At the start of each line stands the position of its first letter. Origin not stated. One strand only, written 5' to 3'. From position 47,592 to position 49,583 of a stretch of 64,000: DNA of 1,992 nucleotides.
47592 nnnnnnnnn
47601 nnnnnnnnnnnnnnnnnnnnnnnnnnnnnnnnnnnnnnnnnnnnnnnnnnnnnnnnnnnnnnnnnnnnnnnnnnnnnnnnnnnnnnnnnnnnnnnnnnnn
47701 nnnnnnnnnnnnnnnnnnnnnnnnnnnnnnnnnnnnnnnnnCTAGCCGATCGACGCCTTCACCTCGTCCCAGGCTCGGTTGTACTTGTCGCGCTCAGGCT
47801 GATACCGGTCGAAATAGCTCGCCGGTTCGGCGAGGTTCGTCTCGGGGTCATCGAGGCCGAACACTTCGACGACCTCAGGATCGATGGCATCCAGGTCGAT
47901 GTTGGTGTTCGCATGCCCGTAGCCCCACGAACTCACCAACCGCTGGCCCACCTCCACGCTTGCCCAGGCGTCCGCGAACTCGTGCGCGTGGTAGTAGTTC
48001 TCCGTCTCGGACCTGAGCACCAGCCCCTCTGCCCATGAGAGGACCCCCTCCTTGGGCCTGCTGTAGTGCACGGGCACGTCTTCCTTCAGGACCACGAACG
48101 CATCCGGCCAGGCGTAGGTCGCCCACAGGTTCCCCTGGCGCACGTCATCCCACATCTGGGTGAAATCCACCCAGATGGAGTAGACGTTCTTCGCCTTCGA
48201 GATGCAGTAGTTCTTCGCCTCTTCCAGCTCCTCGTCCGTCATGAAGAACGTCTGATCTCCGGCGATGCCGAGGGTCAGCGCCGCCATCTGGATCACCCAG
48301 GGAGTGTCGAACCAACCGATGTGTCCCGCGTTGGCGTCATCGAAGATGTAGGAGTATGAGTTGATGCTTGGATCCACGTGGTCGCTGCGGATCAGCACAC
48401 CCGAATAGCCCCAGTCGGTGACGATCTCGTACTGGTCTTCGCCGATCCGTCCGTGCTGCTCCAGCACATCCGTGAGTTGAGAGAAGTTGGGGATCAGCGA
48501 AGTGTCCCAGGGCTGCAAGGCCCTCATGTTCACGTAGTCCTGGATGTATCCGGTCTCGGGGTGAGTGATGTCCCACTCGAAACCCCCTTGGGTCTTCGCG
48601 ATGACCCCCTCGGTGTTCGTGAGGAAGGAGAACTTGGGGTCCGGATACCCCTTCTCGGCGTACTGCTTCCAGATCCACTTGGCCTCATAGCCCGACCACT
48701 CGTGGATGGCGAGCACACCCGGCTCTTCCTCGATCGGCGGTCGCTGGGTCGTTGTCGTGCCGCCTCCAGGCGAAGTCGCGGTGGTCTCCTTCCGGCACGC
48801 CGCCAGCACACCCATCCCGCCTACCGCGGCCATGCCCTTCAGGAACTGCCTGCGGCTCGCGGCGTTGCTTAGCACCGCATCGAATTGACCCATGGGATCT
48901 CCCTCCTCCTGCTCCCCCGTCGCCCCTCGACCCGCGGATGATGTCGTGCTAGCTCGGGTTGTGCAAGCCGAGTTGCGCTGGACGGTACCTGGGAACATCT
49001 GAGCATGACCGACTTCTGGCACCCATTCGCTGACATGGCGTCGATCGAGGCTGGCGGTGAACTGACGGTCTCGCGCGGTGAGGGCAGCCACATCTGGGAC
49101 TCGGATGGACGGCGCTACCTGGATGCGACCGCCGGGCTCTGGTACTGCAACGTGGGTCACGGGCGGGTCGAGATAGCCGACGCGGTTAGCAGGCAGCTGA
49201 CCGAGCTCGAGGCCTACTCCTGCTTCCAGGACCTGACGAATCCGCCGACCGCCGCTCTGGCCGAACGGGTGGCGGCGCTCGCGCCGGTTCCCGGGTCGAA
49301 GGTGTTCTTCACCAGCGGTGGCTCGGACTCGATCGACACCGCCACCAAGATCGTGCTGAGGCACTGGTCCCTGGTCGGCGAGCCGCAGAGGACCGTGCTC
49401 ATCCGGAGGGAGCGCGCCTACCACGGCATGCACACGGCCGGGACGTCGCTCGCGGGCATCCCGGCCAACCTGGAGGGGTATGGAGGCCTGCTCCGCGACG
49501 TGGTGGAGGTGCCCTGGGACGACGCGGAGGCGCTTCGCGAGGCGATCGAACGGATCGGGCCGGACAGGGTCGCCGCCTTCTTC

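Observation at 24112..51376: Putative polyamine uptake and catabolism island with two paralogous potABCD-like systems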

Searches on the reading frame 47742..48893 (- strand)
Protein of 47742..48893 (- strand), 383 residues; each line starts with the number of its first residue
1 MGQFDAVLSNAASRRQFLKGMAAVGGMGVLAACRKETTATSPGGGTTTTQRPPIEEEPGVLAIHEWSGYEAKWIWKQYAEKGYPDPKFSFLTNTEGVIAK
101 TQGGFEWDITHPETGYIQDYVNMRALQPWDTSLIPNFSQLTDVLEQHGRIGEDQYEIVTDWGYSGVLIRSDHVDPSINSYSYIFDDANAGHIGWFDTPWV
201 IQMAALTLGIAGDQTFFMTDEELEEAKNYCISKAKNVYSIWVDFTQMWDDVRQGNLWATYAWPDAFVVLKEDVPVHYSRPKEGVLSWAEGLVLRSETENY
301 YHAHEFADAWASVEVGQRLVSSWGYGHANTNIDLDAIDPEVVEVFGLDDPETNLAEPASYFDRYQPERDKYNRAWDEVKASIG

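Call 16: search_solved_structures(query=window:47742-48893:-, max_evalue=0.001, show_alignments=2)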
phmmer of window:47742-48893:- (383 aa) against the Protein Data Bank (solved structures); distinct sequences matched with E-value up to 0.001: 15.
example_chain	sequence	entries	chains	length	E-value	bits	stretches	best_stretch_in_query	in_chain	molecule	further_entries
8y5h_E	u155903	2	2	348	3.6e-12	49.5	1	59-341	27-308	Spermidine/putrescine-binding periplasmic protein | Putrescine-binding periplasmic protein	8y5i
1pot_A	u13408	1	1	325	4.6e-12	49.2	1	60-341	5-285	SPERMIDINE/PUTRESCINE-BINDING PROTEIN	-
1poy_1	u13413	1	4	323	5.9e-12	48.8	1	61-341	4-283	SPERMIDINE/PUTRESCINE-BINDING PROTEIN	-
6nlp_A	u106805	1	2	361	1.3e-10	44.5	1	71-323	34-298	Bacterial extracellular solute-binding family protein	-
4gl0_A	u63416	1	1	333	2.6e-08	36.8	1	60-330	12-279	Lmo0810 protein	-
3ttl_A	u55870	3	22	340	3.4e-07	33.1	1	61-328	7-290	Polyamine transport protein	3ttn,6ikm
7xjm_A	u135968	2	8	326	3.8e-07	33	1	62-325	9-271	Putrescine-binding periplasmic protein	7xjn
7oyu_A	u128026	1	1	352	4e-05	26.3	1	61-380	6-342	Putrescine-binding periplasmic protein PotF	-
7oyx_A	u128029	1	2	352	5e-05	26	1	61-380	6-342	Putrescine-binding periplasmic protein PotF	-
7oys_A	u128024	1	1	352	0.00013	24.6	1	61-380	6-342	Putrescine-binding periplasmic protein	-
4eqb_A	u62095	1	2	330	0.0003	23.4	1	60-340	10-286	Spermidine/putrescine ABC superfamily ATP binding cassette transporter, binding protein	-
7oyz_A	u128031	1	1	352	0.00046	22.8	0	61-380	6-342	Putrescine-binding periplasmic protein PotF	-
7oyy_A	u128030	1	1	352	0.00054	22.6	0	61-380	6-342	Putrescine-binding periplasmic protein PotF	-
3ttm_A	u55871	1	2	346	0.00083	22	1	53-315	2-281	Polyamine transport protein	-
3ttk_A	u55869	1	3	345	0.00086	21.9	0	53-315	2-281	Polyamine transport protein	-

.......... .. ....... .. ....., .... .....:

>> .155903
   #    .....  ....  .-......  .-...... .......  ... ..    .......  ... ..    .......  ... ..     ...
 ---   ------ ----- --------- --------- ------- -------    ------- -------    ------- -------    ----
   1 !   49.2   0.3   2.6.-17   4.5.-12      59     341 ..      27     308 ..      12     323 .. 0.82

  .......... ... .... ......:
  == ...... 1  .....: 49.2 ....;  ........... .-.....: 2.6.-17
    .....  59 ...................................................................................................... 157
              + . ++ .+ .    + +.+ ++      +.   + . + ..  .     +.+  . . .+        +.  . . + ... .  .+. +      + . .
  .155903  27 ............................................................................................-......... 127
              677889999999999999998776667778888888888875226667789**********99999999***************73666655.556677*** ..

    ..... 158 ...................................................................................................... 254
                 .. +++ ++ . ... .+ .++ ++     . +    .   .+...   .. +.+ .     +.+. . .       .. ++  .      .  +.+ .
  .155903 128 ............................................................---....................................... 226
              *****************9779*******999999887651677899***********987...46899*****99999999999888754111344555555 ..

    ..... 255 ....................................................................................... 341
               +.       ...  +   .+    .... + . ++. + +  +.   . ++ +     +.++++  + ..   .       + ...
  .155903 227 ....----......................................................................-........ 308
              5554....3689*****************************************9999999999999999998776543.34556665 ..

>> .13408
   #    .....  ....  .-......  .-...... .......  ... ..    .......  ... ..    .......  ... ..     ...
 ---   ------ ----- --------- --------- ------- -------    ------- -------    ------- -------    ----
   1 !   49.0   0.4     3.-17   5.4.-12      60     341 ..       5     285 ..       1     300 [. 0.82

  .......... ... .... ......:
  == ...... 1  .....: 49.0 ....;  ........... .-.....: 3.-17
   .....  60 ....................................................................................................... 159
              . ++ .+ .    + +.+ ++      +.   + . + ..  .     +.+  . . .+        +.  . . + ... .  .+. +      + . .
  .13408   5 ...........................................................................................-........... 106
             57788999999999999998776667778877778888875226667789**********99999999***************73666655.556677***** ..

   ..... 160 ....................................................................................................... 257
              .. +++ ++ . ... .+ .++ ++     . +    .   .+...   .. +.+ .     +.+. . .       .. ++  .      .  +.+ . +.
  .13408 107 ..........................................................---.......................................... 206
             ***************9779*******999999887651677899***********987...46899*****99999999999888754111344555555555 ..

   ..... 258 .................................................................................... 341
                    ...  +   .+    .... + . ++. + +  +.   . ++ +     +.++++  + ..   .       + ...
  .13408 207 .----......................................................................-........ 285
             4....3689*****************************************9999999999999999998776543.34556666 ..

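Call 19: find_homologous_proteins(query=window:47742-48893:-)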
Query window:47742-48893:- (383 aa): 303 proteins with E <= 0.001 among 2343 candidates; the best 120 are listed.
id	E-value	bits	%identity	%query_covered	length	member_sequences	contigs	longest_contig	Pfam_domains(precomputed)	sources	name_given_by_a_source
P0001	2.6e-266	901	100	100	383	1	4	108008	PF13416.12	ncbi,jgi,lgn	jgi:spermidine/putrescine transport system substrate-binding protein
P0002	7.6e-229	778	85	100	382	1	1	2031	PF13416.12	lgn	-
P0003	4.8e-227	772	84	100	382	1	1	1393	PF13416.12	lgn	-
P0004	1.5e-217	741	81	99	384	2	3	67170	PF13416.12,PF13343.12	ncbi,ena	-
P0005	1.5e-206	705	77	100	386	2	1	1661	-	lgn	-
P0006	3.6e-204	697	76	100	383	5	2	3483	PF13416.12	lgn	-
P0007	3.3e-203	694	77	100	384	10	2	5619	PF13416.12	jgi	-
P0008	1.9e-202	691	76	100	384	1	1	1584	PF13416.12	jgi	jgi:spermidine/putrescine transport system substrate-binding protein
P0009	1.4e-201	688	75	99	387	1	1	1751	PF13416.12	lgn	-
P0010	1.8e-201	688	75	100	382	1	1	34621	PF13343.12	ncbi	-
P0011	5.0e-198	676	73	100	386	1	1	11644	-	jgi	jgi:spermidine/putrescine-binding protein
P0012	5.2e-196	670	72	100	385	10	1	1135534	-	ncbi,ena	-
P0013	5.3e-196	670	74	100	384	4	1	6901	-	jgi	jgi:spermidine/putrescine transport system substrate-binding protein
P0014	2.2e-195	668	72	100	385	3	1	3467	PF13416.12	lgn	-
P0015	5.9e-195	666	72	100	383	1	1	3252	-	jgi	jgi:spermidine/putrescine-binding protein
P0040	9.6e-177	606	66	100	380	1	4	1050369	-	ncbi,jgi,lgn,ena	jgi:spermidine/putrescine transport system substrate-binding protein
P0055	1.3e-173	596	65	100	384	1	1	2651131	-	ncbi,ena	-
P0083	1.5e-166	573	63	99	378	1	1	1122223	-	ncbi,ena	-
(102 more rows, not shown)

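Call 29: find_encoding_contigs(protein=P0040, flank=8000, max_places=1)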
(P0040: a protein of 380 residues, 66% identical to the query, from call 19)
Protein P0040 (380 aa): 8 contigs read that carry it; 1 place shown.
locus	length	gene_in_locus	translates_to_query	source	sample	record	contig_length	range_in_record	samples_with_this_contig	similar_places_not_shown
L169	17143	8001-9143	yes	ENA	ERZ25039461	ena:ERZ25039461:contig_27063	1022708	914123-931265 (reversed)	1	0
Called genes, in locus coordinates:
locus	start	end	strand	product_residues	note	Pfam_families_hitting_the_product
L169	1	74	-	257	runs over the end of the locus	PF00848:Ring_hydroxyl_A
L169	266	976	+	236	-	PF13404:HTH_AsnC-type (weak)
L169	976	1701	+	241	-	-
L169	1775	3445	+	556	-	PF00890:FAD_binding_2 (weak), PF01266:DAO, PF07992:Pyr_redox_2 (weak), PF12831:FAD_oxidored (weak), PF01593:Amino_oxidase, PF13450:NAD_binding_8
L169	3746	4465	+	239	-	PF00149:Metallophos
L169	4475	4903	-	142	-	PF11716:MDMPI_N, PF12867:DinB_2 (weak)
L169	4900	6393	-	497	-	PF00171:Aldedh, PF05893:LuxC (faint)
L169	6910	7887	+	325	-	PF00479:G6PD_N, PF02781:G6PD_C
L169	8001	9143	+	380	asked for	-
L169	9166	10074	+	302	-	PF00528:BPD_transp_1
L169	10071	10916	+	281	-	PF00528:BPD_transp_1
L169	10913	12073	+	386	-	PF00005:ABC_tran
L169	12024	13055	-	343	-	PF02771:Acyl-CoA_dh_N, PF02770:Acyl-CoA_dh_M, PF00441:Acyl-CoA_dh_1, PF22924:ACOX_C_alpha1 (weak), PF08028:Acyl-CoA_dh_2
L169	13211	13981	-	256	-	-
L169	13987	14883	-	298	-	PF00291:PALP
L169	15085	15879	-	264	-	PF25213:HVO_A0261_N (weak), PF01047:MarR, PF09339:HTH_IclR, PF12802:MarR_2, PF01614:IclR_C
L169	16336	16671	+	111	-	PF01266:DAO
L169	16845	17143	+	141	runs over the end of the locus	PF01266:DAO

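Call 30: find_encoding_contigs(protein=P0055, flank=8000, max_places=1)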
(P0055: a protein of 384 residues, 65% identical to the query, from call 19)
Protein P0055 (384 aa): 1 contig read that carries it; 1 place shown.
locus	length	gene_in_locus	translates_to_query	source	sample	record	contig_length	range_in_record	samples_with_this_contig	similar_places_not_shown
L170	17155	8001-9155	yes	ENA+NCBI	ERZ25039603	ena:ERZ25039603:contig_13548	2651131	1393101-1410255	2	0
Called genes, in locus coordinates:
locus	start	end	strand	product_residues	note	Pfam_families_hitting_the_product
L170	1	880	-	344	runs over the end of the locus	PF00491:Arginase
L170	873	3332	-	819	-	PF07992:Pyr_redox_2 (faint), PF01266:DAO, PF16350:FAO_M, PF01571:GCV_T, PF08669:GCV_T_C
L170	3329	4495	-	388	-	PF00355:Rieske, PF00848:Ring_hydroxyl_A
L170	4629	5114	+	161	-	PF13404:HTH_AsnC-type, PF13412:HTH_24, PF22451:NirdL-like_HTH (faint), PF01037:AsnC_trans_reg, PF22482:AsnC_trans_reg_3 (weak)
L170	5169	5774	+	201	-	PF13527:Acetyltransf_9 (faint), PF00583:Acetyltransf_1, PF13508:Acetyltransf_7, PF13673:Acetyltransf_10 (weak)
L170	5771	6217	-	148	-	-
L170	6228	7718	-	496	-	PF00171:Aldedh, PF05893:LuxC (weak)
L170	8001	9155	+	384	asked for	-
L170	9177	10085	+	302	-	PF00528:BPD_transp_1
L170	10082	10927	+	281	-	PF00528:BPD_transp_1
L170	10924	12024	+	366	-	PF00005:ABC_tran, PF08402:TOBE_2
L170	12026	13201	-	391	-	PF02771:Acyl-CoA_dh_N, PF02770:Acyl-CoA_dh_M, PF00441:Acyl-CoA_dh_1, PF08028:Acyl-CoA_dh_2, PF22924:ACOX_C_alpha1 (weak)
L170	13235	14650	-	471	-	PF01425:Amidase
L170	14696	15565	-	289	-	PF00291:PALP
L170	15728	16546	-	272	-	PF01047:MarR, PF09339:HTH_IclR, PF12802:MarR_2, PF01614:IclR_C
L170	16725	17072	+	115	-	PF04237:YjbR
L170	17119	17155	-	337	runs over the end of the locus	-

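Call 31: find_encoding_contigs(protein=P0083, flank=8000, max_places=1)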
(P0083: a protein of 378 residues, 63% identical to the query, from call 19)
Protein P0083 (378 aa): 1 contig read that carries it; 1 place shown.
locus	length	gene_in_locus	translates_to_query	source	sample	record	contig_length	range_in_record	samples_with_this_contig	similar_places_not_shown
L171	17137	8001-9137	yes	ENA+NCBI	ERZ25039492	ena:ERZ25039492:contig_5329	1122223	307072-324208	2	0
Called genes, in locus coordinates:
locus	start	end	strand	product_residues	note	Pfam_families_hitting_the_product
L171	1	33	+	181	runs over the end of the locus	PF01966:HD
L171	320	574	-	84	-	PF02604:PhdYeFM_antitox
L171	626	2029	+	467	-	PF01212:Beta_elim_lyase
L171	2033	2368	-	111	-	PF01588:tRNA_bind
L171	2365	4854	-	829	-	PF07992:Pyr_redox_2 (faint), PF13450:NAD_binding_8 (faint), PF01266:DAO, PF16350:FAO_M, PF01571:GCV_T, PF08669:GCV_T_C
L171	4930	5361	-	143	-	PF11716:MDMPI_N (faint)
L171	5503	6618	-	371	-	PF05222:AlaDh_PNT_N, PF01262:AlaDh_PNT_C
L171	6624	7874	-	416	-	PF00202:Aminotran_3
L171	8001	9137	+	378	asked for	-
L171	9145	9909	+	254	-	-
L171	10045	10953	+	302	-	PF00528:BPD_transp_1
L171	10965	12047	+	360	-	PF00005:ABC_tran, PF08402:TOBE_2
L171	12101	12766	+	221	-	-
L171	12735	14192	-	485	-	PF02771:Acyl-CoA_dh_N, PF02770:Acyl-CoA_dh_M, PF22924:ACOX_C_alpha1 (faint), PF00441:Acyl-CoA_dh_1, PF08028:Acyl-CoA_dh_2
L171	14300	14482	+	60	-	-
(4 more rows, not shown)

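Call 55: predict_structure(alignment_id=A1)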
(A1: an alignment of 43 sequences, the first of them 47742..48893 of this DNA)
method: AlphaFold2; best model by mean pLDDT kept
length: 383 residues; sequences in the alignment: 43
mean_pLDDT: 82.9   pTM: 0.80
mean pLDDT of the five models: 82.9, 82.6, 82.1, 77.5, 75.9
residues with pLDDT >= 90: 246; 70-90: 70; 50-70: 18; < 50: 49
segments of 3 or more residues with pLDDT < 50: 1-49
pLDDT, mean of each block of 10 residues (from residue 1): 32 41 28 24 35 72 75 63 80 76 86 92 94 96 94 95 95 95 97 95 98 94 99 96 91 98 93 96 94 91 90 89 92 94 92 92 91 96 84
secondary structure, 60 per line:
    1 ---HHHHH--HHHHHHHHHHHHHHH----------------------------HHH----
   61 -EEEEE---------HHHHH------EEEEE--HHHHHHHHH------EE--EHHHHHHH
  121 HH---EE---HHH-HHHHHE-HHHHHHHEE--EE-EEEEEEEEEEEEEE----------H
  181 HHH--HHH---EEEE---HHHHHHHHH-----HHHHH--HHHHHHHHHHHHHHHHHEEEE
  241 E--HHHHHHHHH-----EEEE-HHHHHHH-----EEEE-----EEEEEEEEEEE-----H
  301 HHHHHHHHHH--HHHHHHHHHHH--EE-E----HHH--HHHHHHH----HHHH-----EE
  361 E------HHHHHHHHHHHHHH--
elements in order: H4-8 H11-25 E62-66 H76-80 E87-91 H94-102 H114-122 H135-139 H142-148 E156-169 H180-183 E192-195 H199-207 H213-217 H220-236 E237-241 H244-252 E258-261 H263-269 E275-278 E284-294 H300-310 H313-323 H339-345 H350-353 E359-361 H368-381

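Call 59: fold_search(model_id=the predicted structure, library=pdb)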
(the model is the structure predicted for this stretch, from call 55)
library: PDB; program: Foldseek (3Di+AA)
matches with E <= 10: 1826; with E <= 0.001: 1228
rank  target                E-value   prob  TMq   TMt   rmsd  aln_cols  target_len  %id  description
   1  1poy_1                1.7e-22  1.00  0.73  0.86   2.9       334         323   21  SPERMIDINE/PUTRESCINE-BINDING PROTEIN COMPLEXED WITH SPERMIDINE (DIMER FORM) (released 1996-07-11)
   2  6nlp_A                1.8e-22  1.00  0.73  0.80   3.4       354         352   19  The crystal structure of an ABC transporter periplasmic binding protein YdcS from Escherichia coli BW25113 (released 2019-01-23)
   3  7xjn_C                8.4e-22  1.00  0.71  0.85   3.0       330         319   18  Structure of VcPotD1 in complex with norspermidine (released 2023-04-26)
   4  1pot                  1.4e-21  1.00  0.73  0.86   2.9       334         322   22  SPERMIDINE/PUTRESCINE-BINDING PROTEIN COMPLEXED WITH SPERMIDINE (MONOMER FORM) (released 1996-12-07)
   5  7xjm_A                1.9e-21  1.00  0.72  0.84   3.0       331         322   18  Structure of VcPotD1 in complex with spermidine (released 2023-04-26)
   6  7xjm_D                2.1e-21  1.00  0.72  0.85   3.0       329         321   18  Structure of VcPotD1 in complex with spermidine (released 2023-04-26)
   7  7xjm_B                2.3e-21  1.00  0.72  0.86   3.0       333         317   18  Structure of VcPotD1 in complex with spermidine (released 2023-04-26)
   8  7xjn_B                2.5e-21  1.00  0.71  0.84   3.3       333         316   18  Structure of VcPotD1 in complex with norspermidine (released 2023-04-26)
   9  7oyx_A                3.0e-21  1.00  0.70  0.77   3.6       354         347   18  E.coli's putrescine receptor variant PotF/D (4JDF) with mutations E39D Y87S F88Y S247D in complex with spermidine (released 2021-12-01)
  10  7oyw_A                4.6e-21  1.00  0.70  0.77   3.6       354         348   18  E.coli's putrescine receptor variant PotF/D (4JDF) with mutations E39D F88L S247D in complex with spermidine (released 2021-12-01)
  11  7oyu                  5.1e-21  1.00  0.71  0.79   3.4       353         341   18  E.coli's putrescine receptor variant PotF/D (4JDF) with mutations E39D Y87S F88Y in complex with spermidine (released 2021-12-01)
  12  7oyy                  7.3e-21  1.00  0.70  0.78   3.7       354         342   18  E.coli's putrescine receptor variant PotF/D (4JDF) with mutation S247D in complex with spermidine (released 2021-12-01)
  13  7xjm_C                7.7e-21  1.00  0.72  0.85   2.9       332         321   19  Structure of VcPotD1 in complex with spermidine (released 2023-04-26)
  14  8y5i_E                9.2e-21  1.00  0.71  0.83   3.3       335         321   21  Cryo-EM structure of E.coli spermidine transporter PotD-PotABC in translocation intermidiate state (released 2024-10-09)
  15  4eqb_A                9.2e-21  1.00  0.69  0.80   3.7       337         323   19  1.5 Angstrom Crystal Structure of Spermidine/Putrescine ABC Transporter Substrate-Binding Protein PotD from Streptococ (released 2012-05-02)
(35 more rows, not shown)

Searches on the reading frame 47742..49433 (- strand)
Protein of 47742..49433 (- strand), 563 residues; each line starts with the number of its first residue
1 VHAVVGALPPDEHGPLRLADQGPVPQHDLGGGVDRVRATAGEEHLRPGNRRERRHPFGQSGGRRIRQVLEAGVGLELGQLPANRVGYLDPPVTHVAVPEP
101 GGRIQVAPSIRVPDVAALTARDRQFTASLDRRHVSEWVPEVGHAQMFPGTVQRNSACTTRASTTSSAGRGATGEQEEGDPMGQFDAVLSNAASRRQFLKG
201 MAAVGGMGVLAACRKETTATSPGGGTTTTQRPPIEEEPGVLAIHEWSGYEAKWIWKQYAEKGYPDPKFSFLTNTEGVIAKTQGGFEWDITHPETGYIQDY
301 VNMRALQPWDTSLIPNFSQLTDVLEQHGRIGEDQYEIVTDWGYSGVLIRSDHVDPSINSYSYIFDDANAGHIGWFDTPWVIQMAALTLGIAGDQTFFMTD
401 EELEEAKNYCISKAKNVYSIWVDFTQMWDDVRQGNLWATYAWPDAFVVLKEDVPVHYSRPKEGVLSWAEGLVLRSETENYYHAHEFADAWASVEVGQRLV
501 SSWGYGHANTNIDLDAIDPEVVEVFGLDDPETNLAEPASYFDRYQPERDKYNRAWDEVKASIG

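Call 5: search_protein_families(library=pfam, proteins=[window:47742-49433:-])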
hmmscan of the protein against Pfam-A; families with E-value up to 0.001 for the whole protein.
window:47742-49433:- (563 aa): 2 families
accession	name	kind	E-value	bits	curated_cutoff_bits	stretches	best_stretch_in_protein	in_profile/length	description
PF13416.11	SBP_bac_8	-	1.4e-16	61.6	27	1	285-515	37-268/279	Bacterial extracellular solute-binding protein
PF10518.14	TAT_signal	-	3.7e-05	23.9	22.7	1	193-211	3-21/21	TAT (twin-arginine translocation) pathway signal sequence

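Call 8: search_protein_families(library=ncbifam, proteins=[window:47742-49433:-], max_evalue=1e-10)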
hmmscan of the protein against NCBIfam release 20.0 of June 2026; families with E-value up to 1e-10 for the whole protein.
window:47742-49433:- (563 aa): 1 family
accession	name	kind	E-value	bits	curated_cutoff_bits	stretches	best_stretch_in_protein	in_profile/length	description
NF007048.0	PRK09501.1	equivalog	2.2e-12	46.6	582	1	244-511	32-299/348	spermidine/putrescine ABC transporter substrate-binding protein PotD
